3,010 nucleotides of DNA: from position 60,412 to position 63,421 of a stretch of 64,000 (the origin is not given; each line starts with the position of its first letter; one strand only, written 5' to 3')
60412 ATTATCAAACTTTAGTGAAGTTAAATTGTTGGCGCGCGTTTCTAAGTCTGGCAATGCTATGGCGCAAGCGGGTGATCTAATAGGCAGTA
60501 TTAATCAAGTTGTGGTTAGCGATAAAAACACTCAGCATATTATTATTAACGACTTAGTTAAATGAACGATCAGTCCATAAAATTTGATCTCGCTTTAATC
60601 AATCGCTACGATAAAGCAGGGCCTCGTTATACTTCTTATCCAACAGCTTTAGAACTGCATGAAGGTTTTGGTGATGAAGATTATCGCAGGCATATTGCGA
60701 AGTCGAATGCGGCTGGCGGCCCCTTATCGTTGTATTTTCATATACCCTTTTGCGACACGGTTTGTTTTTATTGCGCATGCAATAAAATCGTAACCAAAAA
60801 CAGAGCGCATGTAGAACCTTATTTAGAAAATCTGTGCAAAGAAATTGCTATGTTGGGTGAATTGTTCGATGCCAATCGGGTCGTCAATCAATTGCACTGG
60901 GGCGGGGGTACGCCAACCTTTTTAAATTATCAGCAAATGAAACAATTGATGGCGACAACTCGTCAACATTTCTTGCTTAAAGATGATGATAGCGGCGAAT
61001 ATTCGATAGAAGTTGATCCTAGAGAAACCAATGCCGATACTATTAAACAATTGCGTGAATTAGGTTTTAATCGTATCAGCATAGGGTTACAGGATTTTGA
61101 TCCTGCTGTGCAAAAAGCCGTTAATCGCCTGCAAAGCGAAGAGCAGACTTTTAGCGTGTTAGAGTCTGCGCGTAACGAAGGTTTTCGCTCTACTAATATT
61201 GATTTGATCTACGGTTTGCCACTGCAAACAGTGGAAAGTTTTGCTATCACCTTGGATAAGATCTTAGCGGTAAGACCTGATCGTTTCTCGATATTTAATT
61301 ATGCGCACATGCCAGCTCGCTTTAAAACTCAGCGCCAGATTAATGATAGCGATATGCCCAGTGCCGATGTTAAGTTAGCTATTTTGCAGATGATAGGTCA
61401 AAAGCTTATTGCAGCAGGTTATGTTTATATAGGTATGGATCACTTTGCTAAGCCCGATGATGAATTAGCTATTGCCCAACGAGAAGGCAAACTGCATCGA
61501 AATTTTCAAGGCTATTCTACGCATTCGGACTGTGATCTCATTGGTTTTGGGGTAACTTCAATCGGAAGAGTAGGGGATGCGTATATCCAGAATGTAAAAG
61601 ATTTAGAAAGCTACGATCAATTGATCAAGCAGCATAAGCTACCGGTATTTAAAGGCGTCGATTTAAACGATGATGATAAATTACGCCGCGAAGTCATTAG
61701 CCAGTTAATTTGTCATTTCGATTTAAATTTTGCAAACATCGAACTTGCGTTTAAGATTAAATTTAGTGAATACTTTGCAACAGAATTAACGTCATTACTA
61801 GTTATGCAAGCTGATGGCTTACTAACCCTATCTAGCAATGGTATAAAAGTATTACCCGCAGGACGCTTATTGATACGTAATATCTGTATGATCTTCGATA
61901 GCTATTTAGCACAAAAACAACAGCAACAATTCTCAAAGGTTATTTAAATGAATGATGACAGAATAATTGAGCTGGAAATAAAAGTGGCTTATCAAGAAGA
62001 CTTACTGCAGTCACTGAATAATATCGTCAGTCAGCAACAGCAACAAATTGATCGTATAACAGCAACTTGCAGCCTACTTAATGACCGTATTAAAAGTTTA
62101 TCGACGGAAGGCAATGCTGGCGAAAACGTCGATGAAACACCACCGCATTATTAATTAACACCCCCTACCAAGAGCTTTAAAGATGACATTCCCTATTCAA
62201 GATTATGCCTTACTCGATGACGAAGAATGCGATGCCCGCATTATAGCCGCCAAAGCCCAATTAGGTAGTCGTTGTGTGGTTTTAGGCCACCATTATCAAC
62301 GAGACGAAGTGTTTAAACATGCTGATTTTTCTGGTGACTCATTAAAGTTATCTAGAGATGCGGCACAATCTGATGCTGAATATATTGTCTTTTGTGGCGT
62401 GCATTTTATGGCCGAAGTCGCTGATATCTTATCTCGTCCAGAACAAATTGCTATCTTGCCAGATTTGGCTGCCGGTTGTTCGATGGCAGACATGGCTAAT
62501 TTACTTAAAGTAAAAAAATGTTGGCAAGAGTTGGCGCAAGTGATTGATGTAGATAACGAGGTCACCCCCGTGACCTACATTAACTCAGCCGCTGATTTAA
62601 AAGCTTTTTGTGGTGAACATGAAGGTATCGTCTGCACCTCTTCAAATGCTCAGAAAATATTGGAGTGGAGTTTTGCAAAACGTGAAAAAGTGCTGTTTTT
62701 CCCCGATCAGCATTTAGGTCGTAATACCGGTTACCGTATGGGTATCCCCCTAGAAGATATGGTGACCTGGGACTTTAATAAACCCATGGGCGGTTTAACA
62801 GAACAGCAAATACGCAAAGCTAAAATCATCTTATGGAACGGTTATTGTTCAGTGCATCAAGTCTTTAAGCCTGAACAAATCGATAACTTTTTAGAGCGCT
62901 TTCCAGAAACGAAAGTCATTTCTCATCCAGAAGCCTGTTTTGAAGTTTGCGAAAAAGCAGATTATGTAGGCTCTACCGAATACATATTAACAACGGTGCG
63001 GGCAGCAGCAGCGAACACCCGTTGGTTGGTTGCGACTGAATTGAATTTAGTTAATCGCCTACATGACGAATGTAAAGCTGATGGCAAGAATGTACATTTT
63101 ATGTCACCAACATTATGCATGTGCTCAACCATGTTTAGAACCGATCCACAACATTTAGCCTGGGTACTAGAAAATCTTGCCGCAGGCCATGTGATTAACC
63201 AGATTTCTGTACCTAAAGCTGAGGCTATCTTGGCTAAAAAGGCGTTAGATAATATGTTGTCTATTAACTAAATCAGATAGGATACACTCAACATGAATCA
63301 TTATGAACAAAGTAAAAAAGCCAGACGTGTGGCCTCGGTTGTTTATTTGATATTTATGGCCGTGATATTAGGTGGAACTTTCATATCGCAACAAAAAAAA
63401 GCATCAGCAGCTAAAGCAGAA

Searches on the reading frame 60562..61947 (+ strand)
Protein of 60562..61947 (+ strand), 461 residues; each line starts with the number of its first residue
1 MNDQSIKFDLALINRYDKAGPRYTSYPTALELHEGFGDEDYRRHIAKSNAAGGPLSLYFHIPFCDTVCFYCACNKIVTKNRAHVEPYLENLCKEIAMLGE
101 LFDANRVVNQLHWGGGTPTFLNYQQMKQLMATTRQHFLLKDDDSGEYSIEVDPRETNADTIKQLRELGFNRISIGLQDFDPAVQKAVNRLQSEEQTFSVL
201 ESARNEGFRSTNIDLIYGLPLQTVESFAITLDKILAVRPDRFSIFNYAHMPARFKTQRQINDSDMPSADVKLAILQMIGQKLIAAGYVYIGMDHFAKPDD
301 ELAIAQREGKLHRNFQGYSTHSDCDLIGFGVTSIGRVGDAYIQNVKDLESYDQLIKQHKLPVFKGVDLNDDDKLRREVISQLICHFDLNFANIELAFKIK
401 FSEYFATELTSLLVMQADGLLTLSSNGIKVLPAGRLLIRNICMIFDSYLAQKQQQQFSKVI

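Call 37: search_protein_families(library=pfam, proteins=[window:60562-61947:+], max_evalue=0.0001)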
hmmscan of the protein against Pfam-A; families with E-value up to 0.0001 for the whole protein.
window:60562-61947:+ (461 aa): 2 families
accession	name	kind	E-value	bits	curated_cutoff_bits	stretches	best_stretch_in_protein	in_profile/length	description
PF04055.27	Radical_SAM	-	8.8e-22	78.5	29.5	1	59-233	2-165/166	Radical SAM superfamily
PF06969.22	HemN_C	-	1.4e-08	35.1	24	1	369-437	2-67/67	HemN C-terminal domain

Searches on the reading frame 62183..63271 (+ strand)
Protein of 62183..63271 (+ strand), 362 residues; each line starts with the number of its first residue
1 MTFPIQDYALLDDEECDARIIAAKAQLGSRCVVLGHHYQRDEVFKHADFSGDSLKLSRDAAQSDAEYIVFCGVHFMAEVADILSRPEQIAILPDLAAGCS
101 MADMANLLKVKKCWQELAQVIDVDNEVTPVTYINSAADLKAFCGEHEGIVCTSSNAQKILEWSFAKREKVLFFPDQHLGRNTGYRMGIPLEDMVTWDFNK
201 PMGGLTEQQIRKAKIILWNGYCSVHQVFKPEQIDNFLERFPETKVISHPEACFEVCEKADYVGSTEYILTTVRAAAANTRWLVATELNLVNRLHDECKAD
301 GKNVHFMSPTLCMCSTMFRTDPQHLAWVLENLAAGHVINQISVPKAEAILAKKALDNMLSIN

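Call 37: search_protein_families(library=pfam, proteins=[window:62183-63271:+], max_evalue=0.0001)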
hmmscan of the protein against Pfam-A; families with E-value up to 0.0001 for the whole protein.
window:62183-63271:+ (362 aa): 1 family
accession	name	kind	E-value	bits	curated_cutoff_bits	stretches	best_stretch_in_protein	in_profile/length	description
PF02445.21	NadA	-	4.2e-96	322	27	1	20-359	3-294/295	Quinolinate synthetase A protein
